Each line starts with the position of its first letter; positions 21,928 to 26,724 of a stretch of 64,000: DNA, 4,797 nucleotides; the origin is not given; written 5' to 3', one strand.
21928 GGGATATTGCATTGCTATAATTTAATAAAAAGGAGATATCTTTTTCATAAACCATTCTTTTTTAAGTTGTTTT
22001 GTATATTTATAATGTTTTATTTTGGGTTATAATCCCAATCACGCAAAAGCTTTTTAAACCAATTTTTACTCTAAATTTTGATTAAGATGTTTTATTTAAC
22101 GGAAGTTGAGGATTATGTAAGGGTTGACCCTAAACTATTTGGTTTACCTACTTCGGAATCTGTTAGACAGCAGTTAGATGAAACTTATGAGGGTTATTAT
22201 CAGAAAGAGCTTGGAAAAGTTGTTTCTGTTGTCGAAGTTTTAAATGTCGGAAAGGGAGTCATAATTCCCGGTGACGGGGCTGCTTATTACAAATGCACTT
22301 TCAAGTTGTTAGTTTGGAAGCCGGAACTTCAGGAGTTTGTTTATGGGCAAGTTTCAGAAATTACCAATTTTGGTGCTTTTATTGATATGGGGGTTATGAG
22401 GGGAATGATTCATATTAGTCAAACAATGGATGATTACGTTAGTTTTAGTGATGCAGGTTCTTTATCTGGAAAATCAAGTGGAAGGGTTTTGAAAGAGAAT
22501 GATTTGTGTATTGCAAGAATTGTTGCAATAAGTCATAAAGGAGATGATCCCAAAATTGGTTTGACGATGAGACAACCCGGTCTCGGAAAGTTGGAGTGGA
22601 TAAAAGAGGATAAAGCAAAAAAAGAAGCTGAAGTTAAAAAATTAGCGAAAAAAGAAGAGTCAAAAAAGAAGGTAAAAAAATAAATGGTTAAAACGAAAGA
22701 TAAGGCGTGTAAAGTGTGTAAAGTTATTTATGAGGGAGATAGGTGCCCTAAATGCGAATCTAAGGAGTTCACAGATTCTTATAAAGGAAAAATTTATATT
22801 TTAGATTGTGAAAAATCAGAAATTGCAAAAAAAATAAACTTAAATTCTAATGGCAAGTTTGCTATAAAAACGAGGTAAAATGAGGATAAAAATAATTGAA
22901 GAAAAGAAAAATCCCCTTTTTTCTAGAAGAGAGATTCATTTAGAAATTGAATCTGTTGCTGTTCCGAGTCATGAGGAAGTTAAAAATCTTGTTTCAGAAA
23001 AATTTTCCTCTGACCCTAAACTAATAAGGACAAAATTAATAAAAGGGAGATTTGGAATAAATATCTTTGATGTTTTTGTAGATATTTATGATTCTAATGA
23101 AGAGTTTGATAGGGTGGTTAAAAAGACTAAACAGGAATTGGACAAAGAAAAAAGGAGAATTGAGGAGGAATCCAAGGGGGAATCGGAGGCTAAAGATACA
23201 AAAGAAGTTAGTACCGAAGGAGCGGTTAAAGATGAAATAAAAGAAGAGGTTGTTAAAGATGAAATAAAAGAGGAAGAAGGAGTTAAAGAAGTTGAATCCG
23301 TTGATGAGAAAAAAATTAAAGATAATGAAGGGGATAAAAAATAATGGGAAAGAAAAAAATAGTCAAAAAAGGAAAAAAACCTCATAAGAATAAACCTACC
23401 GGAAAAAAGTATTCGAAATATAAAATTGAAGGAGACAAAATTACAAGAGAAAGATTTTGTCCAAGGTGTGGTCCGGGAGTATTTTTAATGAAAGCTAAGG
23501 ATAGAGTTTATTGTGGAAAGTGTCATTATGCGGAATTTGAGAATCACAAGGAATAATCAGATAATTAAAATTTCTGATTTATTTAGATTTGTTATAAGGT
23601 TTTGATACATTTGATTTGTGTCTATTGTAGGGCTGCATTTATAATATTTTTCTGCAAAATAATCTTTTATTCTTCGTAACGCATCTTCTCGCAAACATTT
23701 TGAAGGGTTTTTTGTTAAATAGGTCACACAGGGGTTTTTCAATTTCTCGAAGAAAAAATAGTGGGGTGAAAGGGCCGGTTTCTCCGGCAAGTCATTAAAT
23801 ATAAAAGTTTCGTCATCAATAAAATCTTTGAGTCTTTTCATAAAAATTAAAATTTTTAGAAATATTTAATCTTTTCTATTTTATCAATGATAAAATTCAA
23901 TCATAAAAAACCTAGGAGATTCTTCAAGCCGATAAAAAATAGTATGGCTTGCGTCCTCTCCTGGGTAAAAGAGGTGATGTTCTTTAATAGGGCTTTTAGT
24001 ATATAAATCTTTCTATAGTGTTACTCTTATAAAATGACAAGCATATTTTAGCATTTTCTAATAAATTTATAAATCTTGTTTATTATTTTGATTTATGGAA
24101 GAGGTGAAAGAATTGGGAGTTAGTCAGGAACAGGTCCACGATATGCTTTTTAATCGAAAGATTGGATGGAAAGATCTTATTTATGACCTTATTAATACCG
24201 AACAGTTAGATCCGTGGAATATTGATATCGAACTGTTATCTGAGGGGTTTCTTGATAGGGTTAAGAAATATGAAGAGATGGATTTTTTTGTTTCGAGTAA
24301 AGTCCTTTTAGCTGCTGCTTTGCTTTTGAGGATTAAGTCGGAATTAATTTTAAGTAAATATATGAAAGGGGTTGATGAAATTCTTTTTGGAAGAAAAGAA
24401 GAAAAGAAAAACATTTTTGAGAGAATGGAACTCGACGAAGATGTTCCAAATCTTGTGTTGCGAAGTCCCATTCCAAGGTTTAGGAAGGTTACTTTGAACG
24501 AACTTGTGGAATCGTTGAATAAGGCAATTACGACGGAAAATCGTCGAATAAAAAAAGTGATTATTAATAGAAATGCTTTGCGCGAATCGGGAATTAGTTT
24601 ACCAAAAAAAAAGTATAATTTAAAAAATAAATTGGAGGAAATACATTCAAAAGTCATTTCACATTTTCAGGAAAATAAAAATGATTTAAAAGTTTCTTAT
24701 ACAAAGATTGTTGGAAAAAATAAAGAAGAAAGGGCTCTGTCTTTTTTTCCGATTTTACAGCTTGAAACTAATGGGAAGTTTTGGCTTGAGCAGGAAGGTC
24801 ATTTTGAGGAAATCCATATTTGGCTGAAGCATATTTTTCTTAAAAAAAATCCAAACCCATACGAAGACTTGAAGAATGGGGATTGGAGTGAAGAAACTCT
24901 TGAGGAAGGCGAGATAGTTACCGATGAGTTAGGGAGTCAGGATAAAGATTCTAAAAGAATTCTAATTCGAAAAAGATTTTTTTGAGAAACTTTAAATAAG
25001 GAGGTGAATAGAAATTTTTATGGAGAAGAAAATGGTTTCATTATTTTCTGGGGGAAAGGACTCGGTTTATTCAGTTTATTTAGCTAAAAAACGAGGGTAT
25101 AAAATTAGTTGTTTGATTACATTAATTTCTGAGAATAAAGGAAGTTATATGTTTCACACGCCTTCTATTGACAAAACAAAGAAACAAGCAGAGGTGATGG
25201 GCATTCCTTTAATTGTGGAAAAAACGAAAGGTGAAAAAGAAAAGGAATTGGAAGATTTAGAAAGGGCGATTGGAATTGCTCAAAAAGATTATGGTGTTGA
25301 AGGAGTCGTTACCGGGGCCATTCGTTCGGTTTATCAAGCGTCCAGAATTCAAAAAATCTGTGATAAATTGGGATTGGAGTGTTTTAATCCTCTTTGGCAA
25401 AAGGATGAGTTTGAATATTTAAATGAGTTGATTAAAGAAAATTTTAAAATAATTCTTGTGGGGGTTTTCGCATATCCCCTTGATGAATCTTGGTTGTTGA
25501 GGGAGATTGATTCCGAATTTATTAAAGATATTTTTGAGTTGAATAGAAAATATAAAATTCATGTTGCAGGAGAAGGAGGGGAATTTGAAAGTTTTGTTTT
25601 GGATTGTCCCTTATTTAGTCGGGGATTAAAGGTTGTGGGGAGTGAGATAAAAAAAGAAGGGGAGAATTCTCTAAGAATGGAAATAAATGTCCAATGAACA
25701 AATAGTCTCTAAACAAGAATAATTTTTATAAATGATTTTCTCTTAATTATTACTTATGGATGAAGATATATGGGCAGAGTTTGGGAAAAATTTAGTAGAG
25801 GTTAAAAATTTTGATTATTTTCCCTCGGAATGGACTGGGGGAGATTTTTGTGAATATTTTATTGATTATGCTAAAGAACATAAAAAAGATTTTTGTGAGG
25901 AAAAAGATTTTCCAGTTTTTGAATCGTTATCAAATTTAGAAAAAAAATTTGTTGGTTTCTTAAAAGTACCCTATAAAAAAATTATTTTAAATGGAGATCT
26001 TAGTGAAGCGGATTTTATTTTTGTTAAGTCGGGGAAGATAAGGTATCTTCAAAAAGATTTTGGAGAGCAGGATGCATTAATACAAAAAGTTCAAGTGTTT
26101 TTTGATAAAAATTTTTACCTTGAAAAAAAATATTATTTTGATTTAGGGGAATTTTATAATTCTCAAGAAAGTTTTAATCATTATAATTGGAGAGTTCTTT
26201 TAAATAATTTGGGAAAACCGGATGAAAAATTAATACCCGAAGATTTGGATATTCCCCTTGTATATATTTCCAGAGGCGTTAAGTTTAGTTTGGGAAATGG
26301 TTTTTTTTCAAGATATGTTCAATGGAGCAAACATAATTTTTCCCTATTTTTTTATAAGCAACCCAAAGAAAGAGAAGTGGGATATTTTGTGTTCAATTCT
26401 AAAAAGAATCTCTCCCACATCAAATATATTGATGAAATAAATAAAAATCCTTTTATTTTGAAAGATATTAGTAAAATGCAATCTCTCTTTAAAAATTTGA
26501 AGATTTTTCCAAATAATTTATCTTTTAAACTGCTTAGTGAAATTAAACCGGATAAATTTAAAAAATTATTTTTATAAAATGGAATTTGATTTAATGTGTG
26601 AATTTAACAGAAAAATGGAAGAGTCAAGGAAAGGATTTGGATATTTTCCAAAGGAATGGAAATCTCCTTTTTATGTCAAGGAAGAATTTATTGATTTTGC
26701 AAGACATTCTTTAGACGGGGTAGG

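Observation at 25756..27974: Three tandem paralogs of an uncharacterised protein family (FPxEW / EYFIDFA signature)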

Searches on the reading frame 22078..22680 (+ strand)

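Call 89: search_protein_families(library=pfam, proteins=[window:22078-22680:+], max_evalue=0.001)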
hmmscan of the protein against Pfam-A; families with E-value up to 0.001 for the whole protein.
window:22078-22680:+ (201 aa): 2 families
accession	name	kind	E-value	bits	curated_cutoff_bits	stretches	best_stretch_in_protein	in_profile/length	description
PF03876.22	SHS2_Rpb7-N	-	4.3e-12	46.4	24.8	1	11-67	1-57/57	SHS2 domain found in N terminus of Rpb7p/Rpc25p/MJ0397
PF00575.29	S1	-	1.1e-07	32.5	22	1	81-148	1-59/74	S1 RNA binding domain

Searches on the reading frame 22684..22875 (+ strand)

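Call 89: search_protein_families(library=pfam, proteins=[window:22684-22875:+], max_evalue=0.001)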
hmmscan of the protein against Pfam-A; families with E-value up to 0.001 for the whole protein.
window:22684-22875:+ (64 aa): 1 family
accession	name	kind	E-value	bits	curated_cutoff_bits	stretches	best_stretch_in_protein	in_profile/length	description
PF06093.19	Spt4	-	7.7e-11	42.4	25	1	7-62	2-75/77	Spt4/RpoE2 zinc finger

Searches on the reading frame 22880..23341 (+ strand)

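Call 89: search_protein_families(library=pfam, proteins=[window:22880-23341:+], max_evalue=0.001)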
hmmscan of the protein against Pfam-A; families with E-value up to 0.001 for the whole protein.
window:22880-23341:+ (154 aa): 1 family
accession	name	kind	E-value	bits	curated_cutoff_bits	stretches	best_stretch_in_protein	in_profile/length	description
PF01282.25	Ribosomal_S24e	-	1.7e-10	41.3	24.5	1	4-82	1-81/95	Ribosomal protein S24e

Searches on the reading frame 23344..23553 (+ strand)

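Call 89: search_protein_families(library=pfam, proteins=[window:23344-23553:+], max_evalue=0.001)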
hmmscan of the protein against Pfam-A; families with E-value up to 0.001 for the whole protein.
window:23344-23553:+ (70 aa): 1 family
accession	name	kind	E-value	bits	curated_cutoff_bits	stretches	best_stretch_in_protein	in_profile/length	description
PF01599.25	Ribosomal_S27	-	1.3e-15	57.4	22.3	1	24-62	3-43/44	Ribosomal protein S27a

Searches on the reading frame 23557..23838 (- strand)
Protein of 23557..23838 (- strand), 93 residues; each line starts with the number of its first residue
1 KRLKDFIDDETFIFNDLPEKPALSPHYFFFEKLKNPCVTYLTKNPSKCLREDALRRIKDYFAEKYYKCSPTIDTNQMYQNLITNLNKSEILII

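Call 81: search_protein_families(library=pfam, proteins=[window:23557-23838:-], max_evalue=0.01)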
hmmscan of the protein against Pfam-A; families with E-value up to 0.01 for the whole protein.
window:23557-23838:- (93 aa): 1 family
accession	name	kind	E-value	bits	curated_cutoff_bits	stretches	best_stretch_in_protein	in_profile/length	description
PF21491.2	MIMI_R596-like_C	-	0.0019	18.5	27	1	36-90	44-98/107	Mimivirus sulfhydryl oxidase R596-like, C-terminal domain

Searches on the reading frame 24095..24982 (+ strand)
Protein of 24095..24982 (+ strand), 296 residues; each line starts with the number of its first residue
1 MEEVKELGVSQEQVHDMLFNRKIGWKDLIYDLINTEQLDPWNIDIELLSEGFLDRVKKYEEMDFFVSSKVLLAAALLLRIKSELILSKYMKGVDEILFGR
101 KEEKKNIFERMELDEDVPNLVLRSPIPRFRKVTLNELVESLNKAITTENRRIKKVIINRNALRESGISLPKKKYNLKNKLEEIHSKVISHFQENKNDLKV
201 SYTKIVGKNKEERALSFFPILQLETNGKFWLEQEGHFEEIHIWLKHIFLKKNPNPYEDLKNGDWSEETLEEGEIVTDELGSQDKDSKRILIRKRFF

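Call 4: search_protein_families(library=pfam, proteins=[window:24095-24982:+], max_evalue=1)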
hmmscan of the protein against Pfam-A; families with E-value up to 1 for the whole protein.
window:24095-24982:+ (296 aa): 2 families
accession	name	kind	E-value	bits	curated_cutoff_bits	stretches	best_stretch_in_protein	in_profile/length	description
PF02616.19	SMC_ScpA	-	1.9e-07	31.8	24.6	1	32-242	1-229/232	Segregation and condensation protein ScpA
PF04824.21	Rad21_Rec8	-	0.0031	17.2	22.7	1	206-245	13-52/55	Conserved region of Rad21 / Rec8 like protein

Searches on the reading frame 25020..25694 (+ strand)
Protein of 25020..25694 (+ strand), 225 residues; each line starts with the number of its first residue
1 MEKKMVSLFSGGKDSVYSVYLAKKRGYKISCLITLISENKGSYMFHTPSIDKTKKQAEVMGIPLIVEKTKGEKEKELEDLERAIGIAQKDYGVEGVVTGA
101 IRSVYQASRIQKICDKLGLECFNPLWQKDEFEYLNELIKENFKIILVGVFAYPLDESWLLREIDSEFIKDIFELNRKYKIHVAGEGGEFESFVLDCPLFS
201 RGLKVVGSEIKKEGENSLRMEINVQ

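Call 4: search_protein_families(library=pfam, proteins=[window:25020-25694:+], max_evalue=1)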
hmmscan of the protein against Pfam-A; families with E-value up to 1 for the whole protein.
window:25020-25694:+ (225 aa): 7 families
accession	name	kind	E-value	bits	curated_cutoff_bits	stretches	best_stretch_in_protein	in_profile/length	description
PF01902.24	Diphthami_syn_2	-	1.2e-65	221.6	23.2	1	4-216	2-209/219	Diphthamide synthase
PF06508.19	QueC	-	0.0031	17.5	22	1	4-33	1-30/210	Queuosine biosynthesis protein QueC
PF03054.22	tRNA_Me_trans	-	0.0045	17.1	20.6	1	4-66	2-69/202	tRNA methyl transferase HUP domain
PF02568.20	ThiI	-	0.0082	16.2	20.5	1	3-37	4-37/197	Thiamine biosynthesis protein (ThiI)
PF24167.1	DUF7411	-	0.058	13.4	28.7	1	5-66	3-55/194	Family of unknown function (DUF7411)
PF01171.26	ATP_bind_3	-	0.17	12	27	1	9-82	6-81/182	PP-loop family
PF01674.24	Lipase_2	-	0.18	11.7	20.3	1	91-181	117-166/219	Lipase (class 2)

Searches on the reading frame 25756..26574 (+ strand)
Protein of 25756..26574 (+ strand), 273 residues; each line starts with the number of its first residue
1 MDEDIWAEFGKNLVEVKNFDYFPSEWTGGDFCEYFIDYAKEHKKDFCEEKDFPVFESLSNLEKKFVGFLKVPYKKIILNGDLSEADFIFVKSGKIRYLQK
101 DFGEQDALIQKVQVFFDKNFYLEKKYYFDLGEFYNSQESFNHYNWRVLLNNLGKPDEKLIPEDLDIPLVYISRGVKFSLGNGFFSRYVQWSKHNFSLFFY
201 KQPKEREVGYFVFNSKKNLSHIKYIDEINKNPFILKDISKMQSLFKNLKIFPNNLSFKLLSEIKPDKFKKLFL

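Call 4: search_protein_families(library=pfam, proteins=[window:25756-26574:+], max_evalue=1)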
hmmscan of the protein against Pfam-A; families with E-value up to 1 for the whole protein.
window:25756-26574:+ (273 aa): 0 families

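Call 8: find_homologous_proteins(query=A1, max_evalue=0.001)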
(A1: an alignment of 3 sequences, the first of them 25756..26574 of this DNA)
Query A1 (3 sequences) (273 aa, profile of the alignment): 3 proteins with E <= 0.001 among 5679 candidates.
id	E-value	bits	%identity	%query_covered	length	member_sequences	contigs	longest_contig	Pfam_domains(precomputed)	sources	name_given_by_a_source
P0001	3.2e-95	337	25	89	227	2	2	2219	-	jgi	-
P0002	8.1e-63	231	23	91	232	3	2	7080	-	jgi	-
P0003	1.3e-42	164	27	47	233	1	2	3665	-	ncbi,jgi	-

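Call 9: search_protein_families(library=ncbifam, proteins=[window:25756-26574:+], max_evalue=1)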
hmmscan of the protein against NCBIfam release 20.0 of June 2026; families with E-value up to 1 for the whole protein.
window:25756-26574:+ (273 aa): 0 families

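Call 10: search_solved_structures(query=A1, max_evalue=10)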
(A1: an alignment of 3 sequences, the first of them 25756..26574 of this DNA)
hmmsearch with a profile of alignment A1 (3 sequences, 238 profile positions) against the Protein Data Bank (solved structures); distinct sequences matched with E-value up to 10: 1.
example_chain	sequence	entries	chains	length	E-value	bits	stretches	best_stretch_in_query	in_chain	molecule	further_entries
4wpg_A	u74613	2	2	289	0.16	15.1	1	6-68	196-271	dTDP-4-dehydrorhamnose reductase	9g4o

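Call 15: find_encoding_contigs(protein=P0002, flank=10000)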
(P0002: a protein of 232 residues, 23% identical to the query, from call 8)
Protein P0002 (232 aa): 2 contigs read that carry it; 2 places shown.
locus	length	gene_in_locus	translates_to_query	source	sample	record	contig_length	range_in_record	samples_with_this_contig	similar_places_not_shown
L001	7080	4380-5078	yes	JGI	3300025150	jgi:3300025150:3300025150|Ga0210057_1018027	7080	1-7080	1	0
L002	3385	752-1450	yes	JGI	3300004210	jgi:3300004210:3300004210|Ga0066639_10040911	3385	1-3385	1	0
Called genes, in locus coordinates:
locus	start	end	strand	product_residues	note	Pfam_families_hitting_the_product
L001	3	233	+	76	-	?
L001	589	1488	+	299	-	PF02616:SMC_ScpA (weak)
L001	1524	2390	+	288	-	-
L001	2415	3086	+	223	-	PF01902:Diphthami_syn_2_N, PF28410:Diphthami_syn_2_C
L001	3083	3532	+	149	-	PF13673:Acetyltransf_10, PF00583:Acetyltransf_1, PF13508:Acetyltransf_7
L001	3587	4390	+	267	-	-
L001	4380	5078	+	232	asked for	-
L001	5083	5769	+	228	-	-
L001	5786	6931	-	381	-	PF00152:tRNA-synt_2, PF01409:tRNA-synt_2d, PF13393:tRNA-synt_His, PF00587:tRNA-synt_2b, PF03129:HGTP_anticodon (weak)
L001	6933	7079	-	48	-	?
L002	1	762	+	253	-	?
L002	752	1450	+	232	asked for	-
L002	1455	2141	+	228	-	-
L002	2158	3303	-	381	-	PF00152:tRNA-synt_2, PF01409:tRNA-synt_2d, PF13393:tRNA-synt_His, PF00587:tRNA-synt_2b, PF03129:HGTP_anticodon (weak)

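Call 16: find_encoding_contigs(protein=P0003, flank=10000)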
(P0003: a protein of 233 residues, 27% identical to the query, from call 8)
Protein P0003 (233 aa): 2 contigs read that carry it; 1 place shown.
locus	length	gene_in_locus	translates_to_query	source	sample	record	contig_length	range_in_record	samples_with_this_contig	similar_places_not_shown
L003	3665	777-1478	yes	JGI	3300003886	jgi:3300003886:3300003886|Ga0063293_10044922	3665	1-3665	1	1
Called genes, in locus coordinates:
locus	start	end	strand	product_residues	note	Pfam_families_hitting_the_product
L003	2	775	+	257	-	?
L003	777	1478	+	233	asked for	-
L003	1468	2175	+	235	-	-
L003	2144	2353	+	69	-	-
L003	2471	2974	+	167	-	-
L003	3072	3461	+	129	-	-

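Call 65: search_protein_families(library=padloc, proteins=[window:25756-26574:+], max_evalue=1)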
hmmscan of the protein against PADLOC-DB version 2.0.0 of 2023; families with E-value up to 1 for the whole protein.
window:25756-26574:+ (273 aa): 0 families

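Call 66: search_protein_families(library=phrogs, proteins=[window:25756-26574:+], max_evalue=1)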
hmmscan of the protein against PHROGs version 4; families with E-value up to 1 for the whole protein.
window:25756-26574:+ (273 aa): 1 family
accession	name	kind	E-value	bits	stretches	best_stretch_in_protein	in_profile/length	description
phrog_26893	-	unknown function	0.21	13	0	108-135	35-62/74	-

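Call 81: search_protein_families(library=pfam, proteins=[L001:1524-2387:+], max_evalue=0.01)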
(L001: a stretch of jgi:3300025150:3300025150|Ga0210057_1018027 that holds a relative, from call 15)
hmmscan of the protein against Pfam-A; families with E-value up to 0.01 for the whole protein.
L001:1524-2387:+ (288 aa): 0 families

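Call 90: list_cluster_members(proteins=[P0003, P0005, P0020, P0036, P0031, P0027])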
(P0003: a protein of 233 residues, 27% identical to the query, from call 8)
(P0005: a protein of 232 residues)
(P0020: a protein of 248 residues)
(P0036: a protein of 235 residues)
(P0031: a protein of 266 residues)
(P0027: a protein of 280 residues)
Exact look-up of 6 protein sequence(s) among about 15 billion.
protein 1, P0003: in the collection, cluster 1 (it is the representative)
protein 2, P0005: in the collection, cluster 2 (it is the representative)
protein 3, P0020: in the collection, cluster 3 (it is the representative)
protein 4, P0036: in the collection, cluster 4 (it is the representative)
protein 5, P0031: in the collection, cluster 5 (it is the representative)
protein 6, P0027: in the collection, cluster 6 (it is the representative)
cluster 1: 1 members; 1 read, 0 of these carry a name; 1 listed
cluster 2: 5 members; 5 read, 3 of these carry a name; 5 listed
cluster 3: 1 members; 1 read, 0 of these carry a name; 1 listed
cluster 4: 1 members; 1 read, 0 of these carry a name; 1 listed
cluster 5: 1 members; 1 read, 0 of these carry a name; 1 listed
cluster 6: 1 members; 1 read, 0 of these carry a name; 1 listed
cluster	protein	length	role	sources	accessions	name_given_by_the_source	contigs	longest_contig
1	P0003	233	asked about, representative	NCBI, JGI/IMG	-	-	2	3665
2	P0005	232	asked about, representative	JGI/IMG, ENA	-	-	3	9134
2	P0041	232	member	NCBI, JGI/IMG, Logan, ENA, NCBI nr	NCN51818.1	hypothetical protein GW931_02300 [archaeon] | hypothetical protein [archaeon]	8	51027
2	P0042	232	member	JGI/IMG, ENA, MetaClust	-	\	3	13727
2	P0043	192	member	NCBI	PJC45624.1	hypothetical protein CO037_00515, partial [Candidatus Pacearchaeota archaeon ...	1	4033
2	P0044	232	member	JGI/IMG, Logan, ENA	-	-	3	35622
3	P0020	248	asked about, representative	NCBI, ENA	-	-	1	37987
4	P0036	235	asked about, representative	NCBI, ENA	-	-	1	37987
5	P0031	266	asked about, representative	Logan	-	-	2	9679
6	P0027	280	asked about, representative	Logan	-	-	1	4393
